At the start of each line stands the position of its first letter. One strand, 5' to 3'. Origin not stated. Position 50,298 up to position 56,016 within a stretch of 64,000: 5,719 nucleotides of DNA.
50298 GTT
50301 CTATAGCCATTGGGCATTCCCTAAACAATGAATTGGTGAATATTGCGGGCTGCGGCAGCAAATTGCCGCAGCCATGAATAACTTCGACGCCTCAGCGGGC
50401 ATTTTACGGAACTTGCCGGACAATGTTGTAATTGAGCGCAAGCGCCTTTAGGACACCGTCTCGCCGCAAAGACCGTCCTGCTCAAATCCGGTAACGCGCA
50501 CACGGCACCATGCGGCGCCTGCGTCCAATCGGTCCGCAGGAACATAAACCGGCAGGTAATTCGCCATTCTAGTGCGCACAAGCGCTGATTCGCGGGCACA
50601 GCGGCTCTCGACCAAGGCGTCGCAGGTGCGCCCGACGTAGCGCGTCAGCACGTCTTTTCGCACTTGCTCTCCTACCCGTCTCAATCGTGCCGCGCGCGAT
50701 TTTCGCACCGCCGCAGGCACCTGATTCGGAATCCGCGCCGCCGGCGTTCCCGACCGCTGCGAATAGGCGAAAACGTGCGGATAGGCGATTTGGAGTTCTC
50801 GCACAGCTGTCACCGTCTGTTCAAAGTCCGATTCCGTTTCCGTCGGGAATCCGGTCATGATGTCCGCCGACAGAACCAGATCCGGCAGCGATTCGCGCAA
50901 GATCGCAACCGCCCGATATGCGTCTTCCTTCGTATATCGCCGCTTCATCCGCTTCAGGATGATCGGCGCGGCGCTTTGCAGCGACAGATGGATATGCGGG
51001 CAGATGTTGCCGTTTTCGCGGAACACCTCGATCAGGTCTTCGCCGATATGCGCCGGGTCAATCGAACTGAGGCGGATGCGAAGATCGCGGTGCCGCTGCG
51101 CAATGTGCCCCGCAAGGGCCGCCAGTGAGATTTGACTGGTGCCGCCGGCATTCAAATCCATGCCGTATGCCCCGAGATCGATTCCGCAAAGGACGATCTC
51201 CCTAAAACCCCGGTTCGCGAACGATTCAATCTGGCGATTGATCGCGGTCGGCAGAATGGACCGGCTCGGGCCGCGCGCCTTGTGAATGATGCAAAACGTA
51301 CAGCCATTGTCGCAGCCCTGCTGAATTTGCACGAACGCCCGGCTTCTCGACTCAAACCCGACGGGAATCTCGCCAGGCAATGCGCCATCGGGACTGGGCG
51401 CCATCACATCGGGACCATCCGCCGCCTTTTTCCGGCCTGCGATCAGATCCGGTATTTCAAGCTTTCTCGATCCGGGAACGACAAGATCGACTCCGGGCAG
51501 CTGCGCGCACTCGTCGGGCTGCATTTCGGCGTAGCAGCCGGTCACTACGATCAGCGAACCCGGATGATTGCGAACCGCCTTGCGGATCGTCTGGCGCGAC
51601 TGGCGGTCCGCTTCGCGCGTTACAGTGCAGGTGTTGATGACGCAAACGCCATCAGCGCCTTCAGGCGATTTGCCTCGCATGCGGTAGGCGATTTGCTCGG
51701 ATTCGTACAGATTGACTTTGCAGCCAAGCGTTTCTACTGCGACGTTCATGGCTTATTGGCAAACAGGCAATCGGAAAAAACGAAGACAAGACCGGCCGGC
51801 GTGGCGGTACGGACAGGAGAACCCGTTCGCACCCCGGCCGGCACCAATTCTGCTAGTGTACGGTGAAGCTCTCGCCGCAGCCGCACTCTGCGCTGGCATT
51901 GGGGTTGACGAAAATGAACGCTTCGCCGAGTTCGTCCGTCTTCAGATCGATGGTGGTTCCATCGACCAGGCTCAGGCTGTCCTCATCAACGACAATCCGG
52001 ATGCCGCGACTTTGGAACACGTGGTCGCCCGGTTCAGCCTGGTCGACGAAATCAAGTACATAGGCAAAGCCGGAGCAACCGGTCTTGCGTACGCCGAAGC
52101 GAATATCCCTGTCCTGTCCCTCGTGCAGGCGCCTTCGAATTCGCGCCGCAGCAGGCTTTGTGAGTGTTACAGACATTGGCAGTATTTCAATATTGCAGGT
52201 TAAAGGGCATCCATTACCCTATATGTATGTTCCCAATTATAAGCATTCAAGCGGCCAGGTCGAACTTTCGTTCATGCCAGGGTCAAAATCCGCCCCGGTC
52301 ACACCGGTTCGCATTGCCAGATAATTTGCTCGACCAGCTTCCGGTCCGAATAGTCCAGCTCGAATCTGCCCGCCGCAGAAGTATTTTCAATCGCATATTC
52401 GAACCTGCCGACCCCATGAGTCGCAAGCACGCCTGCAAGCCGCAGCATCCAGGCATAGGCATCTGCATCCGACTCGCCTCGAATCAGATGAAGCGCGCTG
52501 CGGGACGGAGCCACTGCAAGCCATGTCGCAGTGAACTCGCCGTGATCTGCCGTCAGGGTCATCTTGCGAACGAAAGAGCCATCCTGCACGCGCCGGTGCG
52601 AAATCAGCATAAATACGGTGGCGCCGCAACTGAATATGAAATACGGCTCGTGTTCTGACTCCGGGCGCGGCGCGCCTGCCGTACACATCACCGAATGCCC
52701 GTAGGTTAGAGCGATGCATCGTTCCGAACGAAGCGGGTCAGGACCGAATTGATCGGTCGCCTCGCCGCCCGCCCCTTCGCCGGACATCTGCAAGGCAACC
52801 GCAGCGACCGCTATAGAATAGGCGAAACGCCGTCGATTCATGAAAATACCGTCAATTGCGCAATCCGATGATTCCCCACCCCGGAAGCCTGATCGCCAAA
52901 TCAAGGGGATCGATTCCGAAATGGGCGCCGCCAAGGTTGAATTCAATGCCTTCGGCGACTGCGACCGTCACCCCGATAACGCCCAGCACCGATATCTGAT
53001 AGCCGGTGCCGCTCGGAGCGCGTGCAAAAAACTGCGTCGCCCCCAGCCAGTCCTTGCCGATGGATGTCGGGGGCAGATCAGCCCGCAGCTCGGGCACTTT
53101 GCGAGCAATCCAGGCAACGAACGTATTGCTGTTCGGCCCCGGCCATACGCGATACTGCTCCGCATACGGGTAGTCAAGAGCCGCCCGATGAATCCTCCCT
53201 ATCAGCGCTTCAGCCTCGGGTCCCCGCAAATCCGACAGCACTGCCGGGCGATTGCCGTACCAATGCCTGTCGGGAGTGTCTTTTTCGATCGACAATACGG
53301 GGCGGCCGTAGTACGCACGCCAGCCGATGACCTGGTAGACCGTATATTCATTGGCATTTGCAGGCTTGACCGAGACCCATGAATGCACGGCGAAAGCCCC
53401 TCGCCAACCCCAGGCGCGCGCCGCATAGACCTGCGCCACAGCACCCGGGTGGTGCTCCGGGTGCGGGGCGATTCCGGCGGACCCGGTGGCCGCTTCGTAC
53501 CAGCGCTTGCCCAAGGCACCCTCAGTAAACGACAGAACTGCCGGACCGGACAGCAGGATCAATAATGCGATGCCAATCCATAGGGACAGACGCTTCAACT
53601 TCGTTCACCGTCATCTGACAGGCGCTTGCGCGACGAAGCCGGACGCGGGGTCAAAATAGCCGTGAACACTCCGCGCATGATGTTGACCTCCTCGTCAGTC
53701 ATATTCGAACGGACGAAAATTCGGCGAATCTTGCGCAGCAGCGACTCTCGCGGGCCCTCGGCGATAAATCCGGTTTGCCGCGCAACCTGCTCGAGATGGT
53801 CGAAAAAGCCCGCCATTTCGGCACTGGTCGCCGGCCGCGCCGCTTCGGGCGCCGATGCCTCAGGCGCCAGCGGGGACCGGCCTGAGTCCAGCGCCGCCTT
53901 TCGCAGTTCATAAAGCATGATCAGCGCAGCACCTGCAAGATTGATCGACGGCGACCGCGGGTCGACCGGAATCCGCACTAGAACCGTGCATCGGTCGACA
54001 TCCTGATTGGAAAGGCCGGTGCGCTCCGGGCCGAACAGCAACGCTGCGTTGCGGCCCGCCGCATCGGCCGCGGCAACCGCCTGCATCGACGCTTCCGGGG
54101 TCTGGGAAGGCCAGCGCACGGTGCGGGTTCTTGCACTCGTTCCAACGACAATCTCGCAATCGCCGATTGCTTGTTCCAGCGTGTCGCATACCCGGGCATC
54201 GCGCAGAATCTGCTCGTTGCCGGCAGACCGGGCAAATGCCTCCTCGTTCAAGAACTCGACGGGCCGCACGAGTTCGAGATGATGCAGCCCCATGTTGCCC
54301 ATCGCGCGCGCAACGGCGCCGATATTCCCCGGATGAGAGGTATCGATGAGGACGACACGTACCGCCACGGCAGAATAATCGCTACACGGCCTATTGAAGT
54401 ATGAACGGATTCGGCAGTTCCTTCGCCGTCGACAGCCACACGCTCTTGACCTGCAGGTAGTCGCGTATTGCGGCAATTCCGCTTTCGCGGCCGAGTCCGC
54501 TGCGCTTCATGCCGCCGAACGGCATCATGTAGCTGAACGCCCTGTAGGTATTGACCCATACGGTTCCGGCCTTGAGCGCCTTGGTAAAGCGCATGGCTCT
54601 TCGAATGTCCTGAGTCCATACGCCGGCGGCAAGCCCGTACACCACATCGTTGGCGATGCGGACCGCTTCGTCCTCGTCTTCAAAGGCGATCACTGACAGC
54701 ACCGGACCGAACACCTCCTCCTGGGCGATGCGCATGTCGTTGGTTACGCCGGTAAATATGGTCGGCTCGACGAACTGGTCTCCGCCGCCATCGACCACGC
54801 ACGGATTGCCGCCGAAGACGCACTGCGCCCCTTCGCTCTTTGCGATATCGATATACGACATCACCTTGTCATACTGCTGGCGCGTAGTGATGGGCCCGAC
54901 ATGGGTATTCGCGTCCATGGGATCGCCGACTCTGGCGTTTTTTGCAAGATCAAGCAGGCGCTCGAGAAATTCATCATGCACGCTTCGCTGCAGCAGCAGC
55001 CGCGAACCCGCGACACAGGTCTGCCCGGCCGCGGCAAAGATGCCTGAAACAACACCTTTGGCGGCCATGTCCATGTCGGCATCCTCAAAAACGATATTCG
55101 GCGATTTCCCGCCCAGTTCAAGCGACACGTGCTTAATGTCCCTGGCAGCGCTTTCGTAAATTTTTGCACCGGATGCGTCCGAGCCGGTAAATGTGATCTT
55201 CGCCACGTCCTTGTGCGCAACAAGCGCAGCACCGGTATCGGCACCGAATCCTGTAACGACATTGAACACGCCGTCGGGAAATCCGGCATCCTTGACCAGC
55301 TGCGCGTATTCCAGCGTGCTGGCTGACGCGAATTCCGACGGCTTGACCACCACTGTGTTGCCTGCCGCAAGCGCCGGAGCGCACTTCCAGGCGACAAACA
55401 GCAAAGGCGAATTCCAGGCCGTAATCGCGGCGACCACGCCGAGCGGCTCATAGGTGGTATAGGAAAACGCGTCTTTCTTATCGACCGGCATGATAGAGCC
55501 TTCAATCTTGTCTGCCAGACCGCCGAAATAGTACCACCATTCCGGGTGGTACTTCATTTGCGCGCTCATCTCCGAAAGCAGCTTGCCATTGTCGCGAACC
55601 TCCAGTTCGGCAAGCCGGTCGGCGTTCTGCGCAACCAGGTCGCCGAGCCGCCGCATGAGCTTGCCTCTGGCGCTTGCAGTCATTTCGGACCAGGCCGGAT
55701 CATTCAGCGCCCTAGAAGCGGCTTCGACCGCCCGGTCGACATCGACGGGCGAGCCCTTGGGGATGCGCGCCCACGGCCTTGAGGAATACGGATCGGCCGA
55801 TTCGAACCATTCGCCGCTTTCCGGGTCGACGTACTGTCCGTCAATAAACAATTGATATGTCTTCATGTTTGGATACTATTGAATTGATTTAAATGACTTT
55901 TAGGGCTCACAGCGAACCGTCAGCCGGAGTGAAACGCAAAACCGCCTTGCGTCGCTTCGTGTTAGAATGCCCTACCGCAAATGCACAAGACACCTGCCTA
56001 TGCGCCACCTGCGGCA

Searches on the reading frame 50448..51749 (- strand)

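Call 87: search_protein_families(library=pfam, proteins=[window:50448-51749:-], max_evalue=0.00001)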
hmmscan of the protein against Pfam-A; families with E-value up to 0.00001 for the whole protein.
window:50448-51749:- (433 aa): 2 families
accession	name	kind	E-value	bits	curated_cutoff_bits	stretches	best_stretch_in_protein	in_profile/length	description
PF04055.27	Radical_SAM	-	1.4e-24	87.6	29.5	1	141-313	2-163/166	Radical SAM superfamily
PF00919.26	UPF0004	-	1.7e-19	70.1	27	1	3-91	2-97/98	Uncharacterized protein family UPF0004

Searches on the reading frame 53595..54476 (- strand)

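Call 87: search_protein_families(library=pfam, proteins=[window:53595-54476:-], max_evalue=0.00001)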
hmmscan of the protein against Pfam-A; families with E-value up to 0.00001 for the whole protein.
window:53595-54476:- (293 aa): 1 family
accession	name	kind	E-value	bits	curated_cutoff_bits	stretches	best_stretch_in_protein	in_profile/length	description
PF00588.24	SpoU_methylase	-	8e-26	91.3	29.7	1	39-189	2-142/142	SpoU rRNA Methylase family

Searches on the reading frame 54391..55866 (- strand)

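Call 87: search_protein_families(library=pfam, proteins=[window:54391-55866:-], max_evalue=0.00001)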
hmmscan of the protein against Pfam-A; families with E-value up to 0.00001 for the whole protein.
window:54391-55866:- (491 aa): 1 family
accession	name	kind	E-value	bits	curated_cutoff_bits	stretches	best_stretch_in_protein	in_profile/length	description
PF00171.27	Aldedh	-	8e-177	588.8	23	1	12-476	1-461/461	Aldehyde dehydrogenase family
